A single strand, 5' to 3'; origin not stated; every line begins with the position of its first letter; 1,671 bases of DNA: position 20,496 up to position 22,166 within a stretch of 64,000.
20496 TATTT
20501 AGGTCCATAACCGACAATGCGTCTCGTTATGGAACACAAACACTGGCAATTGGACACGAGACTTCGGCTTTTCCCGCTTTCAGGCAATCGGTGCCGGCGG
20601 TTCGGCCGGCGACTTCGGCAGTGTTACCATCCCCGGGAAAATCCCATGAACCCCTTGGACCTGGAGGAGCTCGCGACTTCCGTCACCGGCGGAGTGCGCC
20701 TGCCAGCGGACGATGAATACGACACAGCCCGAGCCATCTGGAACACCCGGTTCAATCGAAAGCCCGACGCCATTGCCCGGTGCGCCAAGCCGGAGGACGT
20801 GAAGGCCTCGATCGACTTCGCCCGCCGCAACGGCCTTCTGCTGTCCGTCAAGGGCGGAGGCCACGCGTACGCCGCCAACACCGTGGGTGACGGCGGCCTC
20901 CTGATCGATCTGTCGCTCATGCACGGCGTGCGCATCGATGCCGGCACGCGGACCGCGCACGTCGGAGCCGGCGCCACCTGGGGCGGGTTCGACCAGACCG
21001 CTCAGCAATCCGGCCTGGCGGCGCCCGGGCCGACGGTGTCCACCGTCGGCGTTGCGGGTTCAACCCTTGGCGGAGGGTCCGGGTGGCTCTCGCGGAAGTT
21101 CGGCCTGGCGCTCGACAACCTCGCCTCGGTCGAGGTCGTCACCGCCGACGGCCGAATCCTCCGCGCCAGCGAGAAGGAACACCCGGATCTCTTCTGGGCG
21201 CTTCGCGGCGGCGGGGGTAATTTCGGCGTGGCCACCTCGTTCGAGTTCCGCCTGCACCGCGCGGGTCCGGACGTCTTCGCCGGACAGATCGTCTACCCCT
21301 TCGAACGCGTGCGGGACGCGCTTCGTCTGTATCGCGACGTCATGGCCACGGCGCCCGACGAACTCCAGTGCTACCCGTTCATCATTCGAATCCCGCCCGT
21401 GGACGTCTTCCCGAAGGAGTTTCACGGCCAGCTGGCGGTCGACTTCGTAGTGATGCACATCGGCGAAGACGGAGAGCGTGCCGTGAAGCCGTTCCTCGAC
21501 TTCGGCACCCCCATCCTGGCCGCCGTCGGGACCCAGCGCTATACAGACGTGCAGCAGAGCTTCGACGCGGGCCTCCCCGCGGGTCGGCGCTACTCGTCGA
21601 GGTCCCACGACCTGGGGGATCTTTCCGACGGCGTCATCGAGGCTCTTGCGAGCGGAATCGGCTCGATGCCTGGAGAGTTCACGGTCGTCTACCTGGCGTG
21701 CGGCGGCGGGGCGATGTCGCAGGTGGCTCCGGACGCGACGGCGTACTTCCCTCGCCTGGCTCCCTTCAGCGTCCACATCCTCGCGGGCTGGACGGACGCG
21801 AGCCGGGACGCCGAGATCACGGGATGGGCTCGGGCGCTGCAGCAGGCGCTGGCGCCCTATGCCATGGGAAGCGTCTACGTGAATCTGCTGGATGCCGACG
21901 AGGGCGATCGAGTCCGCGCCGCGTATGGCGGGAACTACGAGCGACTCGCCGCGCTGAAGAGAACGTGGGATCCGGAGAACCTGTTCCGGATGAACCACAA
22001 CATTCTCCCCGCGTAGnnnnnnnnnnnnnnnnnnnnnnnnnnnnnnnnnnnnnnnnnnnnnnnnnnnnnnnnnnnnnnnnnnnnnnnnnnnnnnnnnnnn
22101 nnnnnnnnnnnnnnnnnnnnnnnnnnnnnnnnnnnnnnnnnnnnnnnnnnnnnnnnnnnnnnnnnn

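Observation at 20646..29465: Eight-gene co-directional cluster: BBE-type FAD oxidase, radical SAM/SPASM enzyme, AttEFGH-like ABC system, methyltransferase and GT4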

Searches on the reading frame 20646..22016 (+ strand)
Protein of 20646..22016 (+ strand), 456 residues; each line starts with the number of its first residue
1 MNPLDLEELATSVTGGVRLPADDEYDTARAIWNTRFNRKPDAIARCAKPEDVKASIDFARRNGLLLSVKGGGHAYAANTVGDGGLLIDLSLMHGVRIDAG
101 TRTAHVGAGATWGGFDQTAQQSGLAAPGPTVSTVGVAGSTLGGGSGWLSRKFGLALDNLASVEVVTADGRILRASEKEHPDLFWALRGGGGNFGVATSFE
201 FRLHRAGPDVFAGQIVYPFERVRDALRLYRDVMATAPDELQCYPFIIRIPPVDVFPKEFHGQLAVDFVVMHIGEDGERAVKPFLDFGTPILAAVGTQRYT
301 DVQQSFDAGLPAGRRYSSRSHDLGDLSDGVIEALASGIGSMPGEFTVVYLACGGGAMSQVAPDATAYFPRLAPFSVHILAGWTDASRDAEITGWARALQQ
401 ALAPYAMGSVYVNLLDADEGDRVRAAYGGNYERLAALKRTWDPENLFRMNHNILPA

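Call 4: search_protein_families(library=pfam, proteins=[window:20646-22016:+], max_evalue=0.01)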
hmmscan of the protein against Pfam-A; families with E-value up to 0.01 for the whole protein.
window:20646-22016:+ (456 aa): 2 families
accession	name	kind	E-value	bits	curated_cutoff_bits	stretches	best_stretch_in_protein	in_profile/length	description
PF01565.28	FAD_binding_4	-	4.4e-29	101.4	26.4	1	40-174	1-138/139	FAD binding domain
PF08031.17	BBE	-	9.1e-17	61.2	20.6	1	410-453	1-44/45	Berberine and berberine like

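Call 5: search_protein_families(library=ncbifam, proteins=[window:20646-22016:+], max_evalue=0.01)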
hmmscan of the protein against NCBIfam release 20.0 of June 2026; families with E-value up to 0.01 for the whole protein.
window:20646-22016:+ (456 aa): 7 families
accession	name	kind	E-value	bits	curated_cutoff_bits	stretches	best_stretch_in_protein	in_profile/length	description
NF041226.1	BagK_FevA1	equivalog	1.5e-67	228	800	1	6-455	7-449/453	bagremycin/ferroverdin biosynthesis FAD-dependent oxygenase BagK/FevA1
NF041227.1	BagG_FevA2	exception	9.7e-66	222.2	850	1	7-455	13-453/455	bagremycin/ferroverdin biosynthesis FAD-dependent oxygenase BagG/FevA2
TIGR01679.1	bact_FAD_ox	subfamily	1.6e-09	37.2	292.25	1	32-198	4-167/419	FAD-linked oxidoreductase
TIGR01678.1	FAD_lactone_ox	subfamily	7.7e-09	35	396.8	1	32-198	7-173/438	sugar 1,4-lactone oxidase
NF053785.1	DcplphribOxDprE1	equivalog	4.2e-08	32.8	500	1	47-206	22-183/449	decaprenylphosphoryl-beta-D-ribose oxidase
TIGR00387.1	glcD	equivalog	7.4e-06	25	567.9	1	61-203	19-170/413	glycolate oxidase subunit GlcD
NF008408.0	PRK11230.1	equivalog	6.5e-05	21.6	897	1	40-234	56-256/499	glycolate oxidase subunit GlcD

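Call 65: find_homologous_proteins(query=window:20646-22013:+)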
Query window:20646-22013:+ (456 aa): 7992 proteins with E <= 0.001 among 8000 candidates; the best 120 are listed.
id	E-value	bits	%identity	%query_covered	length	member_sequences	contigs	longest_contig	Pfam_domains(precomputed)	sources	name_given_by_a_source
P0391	0.0e+0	1037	100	100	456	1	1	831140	PF08031.18,PF01565.29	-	-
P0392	5.3e-191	653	62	100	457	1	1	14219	PF08031.18,PF01565.29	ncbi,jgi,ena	-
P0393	3.1e-188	644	62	100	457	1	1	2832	PF08031.18,PF01565.29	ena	-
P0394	3.0e-187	641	62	100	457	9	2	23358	PF08031.18,PF01565.29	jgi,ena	-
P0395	2.0e-185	635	63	99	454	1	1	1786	PF08031.18,PF01565.29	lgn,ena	-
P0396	3.1e-185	634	60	100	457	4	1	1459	PF08031.18,PF01565.29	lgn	-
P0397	1.7e-184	632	60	100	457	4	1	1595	PF08031.18,PF01565.29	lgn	-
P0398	1.1e-182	626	63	99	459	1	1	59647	PF08031.18,PF01565.29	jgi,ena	-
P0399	4.1e-182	624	60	100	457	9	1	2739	PF08031.18,PF01565.29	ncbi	-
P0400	5.5e-179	614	59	100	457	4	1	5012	PF08031.18,PF01565.29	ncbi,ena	-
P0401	2.3e-178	612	60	99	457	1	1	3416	PF08031.18,PF01565.29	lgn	-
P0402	3.4e-178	611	60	100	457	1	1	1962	PF08031.18,PF01565.29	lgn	-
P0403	1.4e-176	606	59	100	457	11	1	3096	PF08031.18,PF01565.29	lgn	-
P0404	1.4e-176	606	59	100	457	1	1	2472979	PF08031.18,PF01565.29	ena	-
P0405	1.9e-176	606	59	100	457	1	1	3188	PF08031.18,PF01565.29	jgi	jgi:FAD/FMN-containing dehydrogenase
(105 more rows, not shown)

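Call 67: find_encoding_contigs(protein=P0398, flank=6000, max_places=1)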
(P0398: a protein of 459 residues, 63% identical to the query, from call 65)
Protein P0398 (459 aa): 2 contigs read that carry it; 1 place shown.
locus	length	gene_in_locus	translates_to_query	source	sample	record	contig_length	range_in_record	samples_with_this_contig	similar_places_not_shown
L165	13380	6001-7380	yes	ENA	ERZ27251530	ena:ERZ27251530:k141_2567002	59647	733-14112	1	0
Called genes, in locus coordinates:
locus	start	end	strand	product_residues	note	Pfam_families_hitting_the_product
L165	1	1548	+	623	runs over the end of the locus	PF08439:Peptidase_M3_N, PF01432:Peptidase_M3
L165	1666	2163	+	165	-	-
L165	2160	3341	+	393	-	PF05834:Lycopene_cycl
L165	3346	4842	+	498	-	PF00070:Pyr_redox (faint), PF00890:FAD_binding_2 (faint), PF01266:DAO (faint), PF01593:Amino_oxidase, PF13450:NAD_binding_8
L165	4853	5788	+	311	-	PF00494:SQS_PSY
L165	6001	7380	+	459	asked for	PF01565:FAD_binding_4, PF08031:BBE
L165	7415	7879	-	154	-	PF04116:FA_hydroxylase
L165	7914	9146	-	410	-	PF12679:ABC2_membrane_2, PF12698:ABC2_membrane_3, PF01061:ABC2_membrane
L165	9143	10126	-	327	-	PF00005:ABC_tran, PF13304:AAA_21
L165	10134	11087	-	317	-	PF00348:polyprenyl_synt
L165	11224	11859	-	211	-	PF00255:GSHPx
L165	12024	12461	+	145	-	-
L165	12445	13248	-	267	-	-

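Call 68: find_encoding_contigs(protein=P0392, flank=6000, max_places=1)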
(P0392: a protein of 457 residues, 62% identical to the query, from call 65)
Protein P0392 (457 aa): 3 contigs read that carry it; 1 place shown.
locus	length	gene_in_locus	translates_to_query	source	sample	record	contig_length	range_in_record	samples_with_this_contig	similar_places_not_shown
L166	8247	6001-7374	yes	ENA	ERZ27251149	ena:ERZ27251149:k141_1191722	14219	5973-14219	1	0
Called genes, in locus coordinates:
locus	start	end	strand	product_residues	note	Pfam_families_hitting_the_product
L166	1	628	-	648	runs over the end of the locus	PF13620:CarboxypepD_reg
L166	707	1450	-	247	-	PF18912:DZR_2 (faint), PF00156:Pribosyltran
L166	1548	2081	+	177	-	-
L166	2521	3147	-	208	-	-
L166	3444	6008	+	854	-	PF13428:TPR_14 (faint), PF13414:TPR_11 (faint), PF00069:Pkinase, PF03109:ABC1 (faint), PF07714:PK_Tyr_Ser-Thr, PF14559:TPR_19 (faint), PF00515:TPR_1 (faint), PF07719:TPR_2 (faint), +4 more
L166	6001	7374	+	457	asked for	PF01565:FAD_binding_4, PF08031:BBE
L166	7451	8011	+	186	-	PF07638:Sigma70_ECF, PF08281:Sigma70_r4_2, PF04545:Sigma70_r4 (weak)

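Call 69: find_encoding_contigs(protein=P0404, flank=6000, max_places=1)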
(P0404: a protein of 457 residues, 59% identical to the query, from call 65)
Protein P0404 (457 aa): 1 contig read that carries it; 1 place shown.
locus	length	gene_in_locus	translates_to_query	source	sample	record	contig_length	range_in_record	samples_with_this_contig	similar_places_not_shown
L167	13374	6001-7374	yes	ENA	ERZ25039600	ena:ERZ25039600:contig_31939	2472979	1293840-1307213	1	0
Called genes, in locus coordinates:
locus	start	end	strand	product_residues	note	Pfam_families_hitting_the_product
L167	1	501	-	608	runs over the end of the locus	PF01257:2Fe-2S_thioredx, PF01512:Complex1_51K, PF10589:NADH_4Fe-4S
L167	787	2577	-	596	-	PF03600:CitMHS, PF02080:TrkA_C, PF00939:Na_sulph_symp, PF03600:CitMHS (weak)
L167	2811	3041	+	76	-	PF22513:FitA-like_RHH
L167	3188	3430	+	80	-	-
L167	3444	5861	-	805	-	PF00069:Pkinase, PF01636:APH (faint), PF07714:PK_Tyr_Ser-Thr, PF03109:ABC1 (weak), PF13424:TPR_12 (faint), PF13428:TPR_14 (faint), PF07719:TPR_2 (faint), PF14559:TPR_19 (faint), +1 more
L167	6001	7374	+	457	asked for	PF01565:FAD_binding_4, PF08031:BBE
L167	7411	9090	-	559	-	PF00135:COesterase, PF20434:BD-FAE, PF07859:Abhydrolase_3 (weak)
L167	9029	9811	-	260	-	PF00378:ECH_1, PF16113:ECH_2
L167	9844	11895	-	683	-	PF13380:CoA_binding_2, PF13607:Succ_CoA_lig, PF13549:ATP-grasp_5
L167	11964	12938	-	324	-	PF00478:IMPDH (faint), PF03060:NMO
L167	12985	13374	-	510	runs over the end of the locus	PF02028:BCCT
